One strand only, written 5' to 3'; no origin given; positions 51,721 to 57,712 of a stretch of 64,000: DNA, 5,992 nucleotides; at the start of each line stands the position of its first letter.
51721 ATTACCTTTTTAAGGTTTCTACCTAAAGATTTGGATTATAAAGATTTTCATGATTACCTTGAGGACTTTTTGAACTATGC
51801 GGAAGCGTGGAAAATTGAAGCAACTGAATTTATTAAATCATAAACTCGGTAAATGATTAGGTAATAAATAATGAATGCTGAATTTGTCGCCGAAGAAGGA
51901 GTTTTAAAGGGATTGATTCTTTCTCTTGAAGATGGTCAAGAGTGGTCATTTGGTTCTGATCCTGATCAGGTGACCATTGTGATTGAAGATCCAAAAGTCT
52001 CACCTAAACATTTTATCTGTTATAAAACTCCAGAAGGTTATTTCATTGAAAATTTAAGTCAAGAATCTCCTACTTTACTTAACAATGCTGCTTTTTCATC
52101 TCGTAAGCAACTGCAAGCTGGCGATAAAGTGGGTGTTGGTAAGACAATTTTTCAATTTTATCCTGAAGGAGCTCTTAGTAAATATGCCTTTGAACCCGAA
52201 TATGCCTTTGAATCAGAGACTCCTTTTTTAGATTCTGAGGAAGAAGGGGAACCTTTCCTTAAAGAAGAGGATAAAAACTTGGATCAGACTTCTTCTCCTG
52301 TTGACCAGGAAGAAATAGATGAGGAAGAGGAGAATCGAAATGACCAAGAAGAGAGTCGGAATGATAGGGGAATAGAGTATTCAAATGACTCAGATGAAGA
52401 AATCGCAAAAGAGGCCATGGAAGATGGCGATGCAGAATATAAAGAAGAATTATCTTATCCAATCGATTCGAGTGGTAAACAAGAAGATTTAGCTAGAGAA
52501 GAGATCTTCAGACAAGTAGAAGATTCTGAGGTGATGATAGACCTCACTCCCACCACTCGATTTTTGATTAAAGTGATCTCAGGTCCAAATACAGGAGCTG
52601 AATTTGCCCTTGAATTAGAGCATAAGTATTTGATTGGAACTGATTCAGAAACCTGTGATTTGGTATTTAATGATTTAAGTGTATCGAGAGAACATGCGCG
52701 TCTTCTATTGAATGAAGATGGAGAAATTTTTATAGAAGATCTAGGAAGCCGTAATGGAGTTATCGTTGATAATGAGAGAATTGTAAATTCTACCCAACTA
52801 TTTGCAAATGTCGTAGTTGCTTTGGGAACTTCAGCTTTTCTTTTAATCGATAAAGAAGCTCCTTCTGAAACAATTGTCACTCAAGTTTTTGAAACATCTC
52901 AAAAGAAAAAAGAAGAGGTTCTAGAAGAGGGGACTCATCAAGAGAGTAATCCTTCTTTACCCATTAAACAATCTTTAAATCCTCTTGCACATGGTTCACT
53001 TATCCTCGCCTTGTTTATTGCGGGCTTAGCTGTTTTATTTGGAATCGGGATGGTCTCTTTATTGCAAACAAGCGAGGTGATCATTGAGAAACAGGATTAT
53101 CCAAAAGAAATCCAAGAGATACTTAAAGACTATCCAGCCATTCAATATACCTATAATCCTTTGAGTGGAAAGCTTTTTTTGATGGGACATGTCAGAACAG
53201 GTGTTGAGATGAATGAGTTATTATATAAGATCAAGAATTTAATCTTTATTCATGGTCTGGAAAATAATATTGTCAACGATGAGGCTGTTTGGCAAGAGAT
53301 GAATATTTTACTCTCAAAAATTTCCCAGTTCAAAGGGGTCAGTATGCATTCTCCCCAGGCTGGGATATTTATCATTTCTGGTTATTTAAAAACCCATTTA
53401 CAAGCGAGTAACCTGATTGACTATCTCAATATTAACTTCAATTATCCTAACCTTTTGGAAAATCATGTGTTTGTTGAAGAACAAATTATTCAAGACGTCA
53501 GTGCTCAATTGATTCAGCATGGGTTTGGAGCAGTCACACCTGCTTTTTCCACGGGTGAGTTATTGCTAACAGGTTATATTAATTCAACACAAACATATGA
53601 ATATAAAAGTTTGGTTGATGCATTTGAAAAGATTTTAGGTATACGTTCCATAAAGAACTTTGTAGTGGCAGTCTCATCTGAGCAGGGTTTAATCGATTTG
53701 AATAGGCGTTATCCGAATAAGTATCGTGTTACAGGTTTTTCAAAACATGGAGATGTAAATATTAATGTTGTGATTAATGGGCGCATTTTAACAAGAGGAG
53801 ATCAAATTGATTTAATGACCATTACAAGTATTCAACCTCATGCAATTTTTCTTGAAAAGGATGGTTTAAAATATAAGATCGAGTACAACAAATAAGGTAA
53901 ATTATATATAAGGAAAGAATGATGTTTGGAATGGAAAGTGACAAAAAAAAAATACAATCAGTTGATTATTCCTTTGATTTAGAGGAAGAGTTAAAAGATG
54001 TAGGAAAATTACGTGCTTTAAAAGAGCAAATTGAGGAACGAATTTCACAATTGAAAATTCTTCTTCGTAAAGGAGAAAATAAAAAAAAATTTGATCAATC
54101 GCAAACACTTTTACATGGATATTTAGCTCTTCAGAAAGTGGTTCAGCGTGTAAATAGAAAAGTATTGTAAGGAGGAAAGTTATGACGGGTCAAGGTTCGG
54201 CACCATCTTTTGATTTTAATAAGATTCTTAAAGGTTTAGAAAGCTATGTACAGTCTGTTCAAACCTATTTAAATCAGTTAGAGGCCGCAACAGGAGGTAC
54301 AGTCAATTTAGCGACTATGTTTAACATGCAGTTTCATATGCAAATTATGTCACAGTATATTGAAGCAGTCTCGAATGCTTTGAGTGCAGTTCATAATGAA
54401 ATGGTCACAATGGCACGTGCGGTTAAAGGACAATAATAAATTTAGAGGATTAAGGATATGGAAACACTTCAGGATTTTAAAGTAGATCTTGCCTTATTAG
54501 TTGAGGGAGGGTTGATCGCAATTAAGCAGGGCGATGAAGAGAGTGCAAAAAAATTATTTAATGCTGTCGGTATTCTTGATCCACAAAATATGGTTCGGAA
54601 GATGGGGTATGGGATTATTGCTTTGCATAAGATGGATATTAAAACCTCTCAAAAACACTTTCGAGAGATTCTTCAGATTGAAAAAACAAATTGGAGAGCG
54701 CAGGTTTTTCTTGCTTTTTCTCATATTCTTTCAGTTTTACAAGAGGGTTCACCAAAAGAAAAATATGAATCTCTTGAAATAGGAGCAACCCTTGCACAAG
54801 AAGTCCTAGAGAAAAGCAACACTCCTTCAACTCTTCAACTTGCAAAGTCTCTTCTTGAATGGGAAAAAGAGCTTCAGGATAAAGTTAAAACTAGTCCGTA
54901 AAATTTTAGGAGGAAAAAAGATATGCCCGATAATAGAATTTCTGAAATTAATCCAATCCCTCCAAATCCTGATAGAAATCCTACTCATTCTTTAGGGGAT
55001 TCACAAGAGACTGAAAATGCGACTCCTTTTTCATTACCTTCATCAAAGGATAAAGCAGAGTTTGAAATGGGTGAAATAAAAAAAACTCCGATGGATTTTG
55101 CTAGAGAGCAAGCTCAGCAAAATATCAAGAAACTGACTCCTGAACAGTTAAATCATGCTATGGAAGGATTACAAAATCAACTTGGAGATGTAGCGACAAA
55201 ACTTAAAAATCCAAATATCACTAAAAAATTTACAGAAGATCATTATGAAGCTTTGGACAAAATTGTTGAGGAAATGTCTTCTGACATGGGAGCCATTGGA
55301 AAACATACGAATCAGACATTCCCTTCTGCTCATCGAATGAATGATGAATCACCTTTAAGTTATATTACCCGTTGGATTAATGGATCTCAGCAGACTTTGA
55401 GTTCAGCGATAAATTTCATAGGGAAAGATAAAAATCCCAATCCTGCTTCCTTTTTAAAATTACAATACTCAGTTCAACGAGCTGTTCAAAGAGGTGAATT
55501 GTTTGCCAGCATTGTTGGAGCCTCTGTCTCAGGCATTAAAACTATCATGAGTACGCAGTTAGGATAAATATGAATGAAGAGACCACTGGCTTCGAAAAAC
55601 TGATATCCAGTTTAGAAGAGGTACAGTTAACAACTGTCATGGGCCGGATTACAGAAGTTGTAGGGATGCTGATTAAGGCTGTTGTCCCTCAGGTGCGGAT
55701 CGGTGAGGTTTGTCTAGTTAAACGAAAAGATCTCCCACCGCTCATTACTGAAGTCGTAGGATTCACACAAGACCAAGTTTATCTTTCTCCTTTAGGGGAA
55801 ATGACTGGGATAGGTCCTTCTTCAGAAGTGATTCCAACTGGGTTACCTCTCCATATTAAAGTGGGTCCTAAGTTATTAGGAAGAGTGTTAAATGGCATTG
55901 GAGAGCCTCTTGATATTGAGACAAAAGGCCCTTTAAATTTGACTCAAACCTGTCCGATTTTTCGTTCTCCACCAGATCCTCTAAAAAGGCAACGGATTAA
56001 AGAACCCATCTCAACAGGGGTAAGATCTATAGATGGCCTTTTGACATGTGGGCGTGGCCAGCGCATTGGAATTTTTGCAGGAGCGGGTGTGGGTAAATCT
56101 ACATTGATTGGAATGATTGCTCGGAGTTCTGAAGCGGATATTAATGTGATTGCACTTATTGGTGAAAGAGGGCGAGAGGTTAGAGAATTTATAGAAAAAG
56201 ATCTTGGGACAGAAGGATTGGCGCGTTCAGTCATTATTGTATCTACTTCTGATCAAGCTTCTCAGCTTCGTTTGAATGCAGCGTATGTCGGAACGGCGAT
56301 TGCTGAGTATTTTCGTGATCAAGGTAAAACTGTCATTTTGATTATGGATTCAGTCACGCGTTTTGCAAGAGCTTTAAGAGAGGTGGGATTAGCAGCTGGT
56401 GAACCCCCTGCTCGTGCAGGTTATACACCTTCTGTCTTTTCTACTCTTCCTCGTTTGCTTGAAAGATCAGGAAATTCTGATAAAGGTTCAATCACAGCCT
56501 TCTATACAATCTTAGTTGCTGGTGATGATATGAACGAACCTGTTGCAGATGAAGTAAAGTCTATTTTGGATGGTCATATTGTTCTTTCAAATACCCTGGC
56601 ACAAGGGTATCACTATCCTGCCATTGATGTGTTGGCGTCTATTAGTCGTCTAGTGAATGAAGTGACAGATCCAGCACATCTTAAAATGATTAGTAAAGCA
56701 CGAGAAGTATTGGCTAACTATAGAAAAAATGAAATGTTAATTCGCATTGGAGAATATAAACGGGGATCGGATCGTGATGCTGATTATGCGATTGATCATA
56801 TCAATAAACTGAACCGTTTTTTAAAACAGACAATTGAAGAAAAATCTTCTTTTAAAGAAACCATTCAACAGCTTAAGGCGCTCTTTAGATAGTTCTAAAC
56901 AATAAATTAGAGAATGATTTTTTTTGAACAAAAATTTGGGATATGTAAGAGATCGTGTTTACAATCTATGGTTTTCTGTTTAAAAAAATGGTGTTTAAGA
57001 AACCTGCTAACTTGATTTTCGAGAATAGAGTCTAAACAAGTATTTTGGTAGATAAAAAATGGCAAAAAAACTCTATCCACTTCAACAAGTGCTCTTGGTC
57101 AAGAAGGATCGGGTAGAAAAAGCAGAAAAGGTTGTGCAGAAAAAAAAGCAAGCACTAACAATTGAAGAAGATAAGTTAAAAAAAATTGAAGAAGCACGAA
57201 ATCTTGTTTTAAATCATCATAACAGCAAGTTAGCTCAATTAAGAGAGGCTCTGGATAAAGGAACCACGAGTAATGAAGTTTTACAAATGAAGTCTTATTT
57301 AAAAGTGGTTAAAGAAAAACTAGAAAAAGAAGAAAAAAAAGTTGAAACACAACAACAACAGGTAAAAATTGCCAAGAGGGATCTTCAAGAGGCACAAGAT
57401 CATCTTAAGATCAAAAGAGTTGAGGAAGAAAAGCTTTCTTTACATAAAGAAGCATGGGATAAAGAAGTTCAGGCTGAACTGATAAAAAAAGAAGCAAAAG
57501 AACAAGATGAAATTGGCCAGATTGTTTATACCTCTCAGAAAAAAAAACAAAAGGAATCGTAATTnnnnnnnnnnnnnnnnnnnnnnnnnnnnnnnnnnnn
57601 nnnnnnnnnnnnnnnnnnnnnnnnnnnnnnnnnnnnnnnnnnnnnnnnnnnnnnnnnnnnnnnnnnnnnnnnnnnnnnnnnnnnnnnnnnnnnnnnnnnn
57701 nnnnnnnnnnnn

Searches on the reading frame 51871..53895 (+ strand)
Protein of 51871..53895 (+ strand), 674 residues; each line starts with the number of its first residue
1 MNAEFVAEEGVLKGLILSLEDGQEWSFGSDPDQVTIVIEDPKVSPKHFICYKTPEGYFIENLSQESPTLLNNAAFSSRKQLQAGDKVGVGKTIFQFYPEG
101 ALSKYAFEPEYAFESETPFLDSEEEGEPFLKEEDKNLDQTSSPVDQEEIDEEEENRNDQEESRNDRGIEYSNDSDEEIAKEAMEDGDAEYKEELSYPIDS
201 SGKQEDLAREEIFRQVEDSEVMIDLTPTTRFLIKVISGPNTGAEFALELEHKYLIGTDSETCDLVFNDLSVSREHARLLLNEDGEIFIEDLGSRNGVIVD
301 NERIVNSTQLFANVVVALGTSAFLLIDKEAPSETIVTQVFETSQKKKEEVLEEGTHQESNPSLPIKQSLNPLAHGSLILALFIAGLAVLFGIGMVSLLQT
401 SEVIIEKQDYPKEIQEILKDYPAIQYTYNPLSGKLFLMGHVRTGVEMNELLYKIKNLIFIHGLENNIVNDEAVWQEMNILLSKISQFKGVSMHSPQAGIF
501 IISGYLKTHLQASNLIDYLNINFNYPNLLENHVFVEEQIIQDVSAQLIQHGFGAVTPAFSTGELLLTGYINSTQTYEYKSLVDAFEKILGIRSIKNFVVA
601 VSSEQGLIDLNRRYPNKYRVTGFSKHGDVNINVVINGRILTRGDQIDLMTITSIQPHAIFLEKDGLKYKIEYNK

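Call 72: search_protein_families(library=pfam, proteins=[window:51871-53895:+], max_evalue=0.001)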
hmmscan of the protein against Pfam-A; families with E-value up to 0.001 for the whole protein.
window:51871-53895:+ (674 aa): 7 families
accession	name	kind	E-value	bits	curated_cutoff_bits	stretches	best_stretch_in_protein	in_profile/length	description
PF16697.10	Yop-YscD_cpl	-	2.8e-32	111.2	33.2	2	234-327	1-92/94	Inner membrane component of T3SS, cytoplasmic domain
PF23862.1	CdsD_C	-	1.1e-28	99.5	27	1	617-671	2-56/56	CdsD C-terminal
PF00498.31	FHA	-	1.5e-25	89.8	20.7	2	253-319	1-67/67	FHA domain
PF22598.2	CdsD_PD2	-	1.3e-23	83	27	1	470-530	1-61/61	CdsD, periplasmic PD2 domain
PF23863.2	CdsD_PD1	-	1.5e-17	63.7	33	1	418-466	2-50/50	CdsD PD1 domain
PF21937.1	Yop-YscD_ppl_2nd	-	0.00012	22.1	27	0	537-596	2-62/67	YscD/CdsD-like Bon-like domain 2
PF16537.11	T2SSB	-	0.00034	20.7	28.4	1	633-671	20-59/60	Type II secretion system protein B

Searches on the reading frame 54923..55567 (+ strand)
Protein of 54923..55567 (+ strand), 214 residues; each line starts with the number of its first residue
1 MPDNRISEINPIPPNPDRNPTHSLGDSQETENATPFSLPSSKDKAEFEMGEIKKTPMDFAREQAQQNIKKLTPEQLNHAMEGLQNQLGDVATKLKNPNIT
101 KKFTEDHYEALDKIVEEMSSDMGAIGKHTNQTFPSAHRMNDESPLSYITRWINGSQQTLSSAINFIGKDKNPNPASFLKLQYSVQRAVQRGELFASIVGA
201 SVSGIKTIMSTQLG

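Call 72: search_protein_families(library=pfam, proteins=[window:54923-55567:+], max_evalue=0.001)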
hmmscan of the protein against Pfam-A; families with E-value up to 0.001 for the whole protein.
window:54923-55567:+ (214 aa): 1 family
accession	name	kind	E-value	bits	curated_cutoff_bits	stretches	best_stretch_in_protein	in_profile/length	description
PF17001.10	T3SS_basalb_I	-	7e-05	23.6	32.4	1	155-212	39-94/94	Type III secretion basal body protein I, YscI, HrpB, PscI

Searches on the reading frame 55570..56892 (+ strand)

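Call 72: search_protein_families(library=pfam, proteins=[window:55570-56892:+], max_evalue=0.001)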
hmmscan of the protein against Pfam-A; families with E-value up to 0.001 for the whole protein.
window:55570-56892:+ (440 aa): 3 families
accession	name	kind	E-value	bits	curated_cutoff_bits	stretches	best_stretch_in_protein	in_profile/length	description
PF00006.31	ATP-synt_ab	-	1.8e-89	299.4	29.5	1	150-359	1-213/213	ATP synthase alpha/beta family, nucleotide-binding domain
PF18269.6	T3SS_ATPase_C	-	2.8e-25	88.4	22.7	1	366-437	1-72/72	T3SS EscN ATPase C-terminal domain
PF02874.29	ATP-synt_ab_N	-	3.1e-06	28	20.9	1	27-91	1-69/69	ATP synthase alpha/beta family, beta-barrel domain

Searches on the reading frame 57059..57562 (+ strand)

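Call 72: search_protein_families(library=pfam, proteins=[window:57059-57562:+], max_evalue=0.001)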
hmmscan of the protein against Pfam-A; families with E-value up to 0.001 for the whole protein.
window:57059-57562:+ (167 aa): 2 families
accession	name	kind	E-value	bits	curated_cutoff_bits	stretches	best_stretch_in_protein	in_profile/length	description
PF16789.10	YscO-like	-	3.1e-47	161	27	1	6-163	4-161/161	YscO-like protein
PF02050.21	FliJ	-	0.00049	20.8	28.4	0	29-155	3-121/123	Flagellar FliJ protein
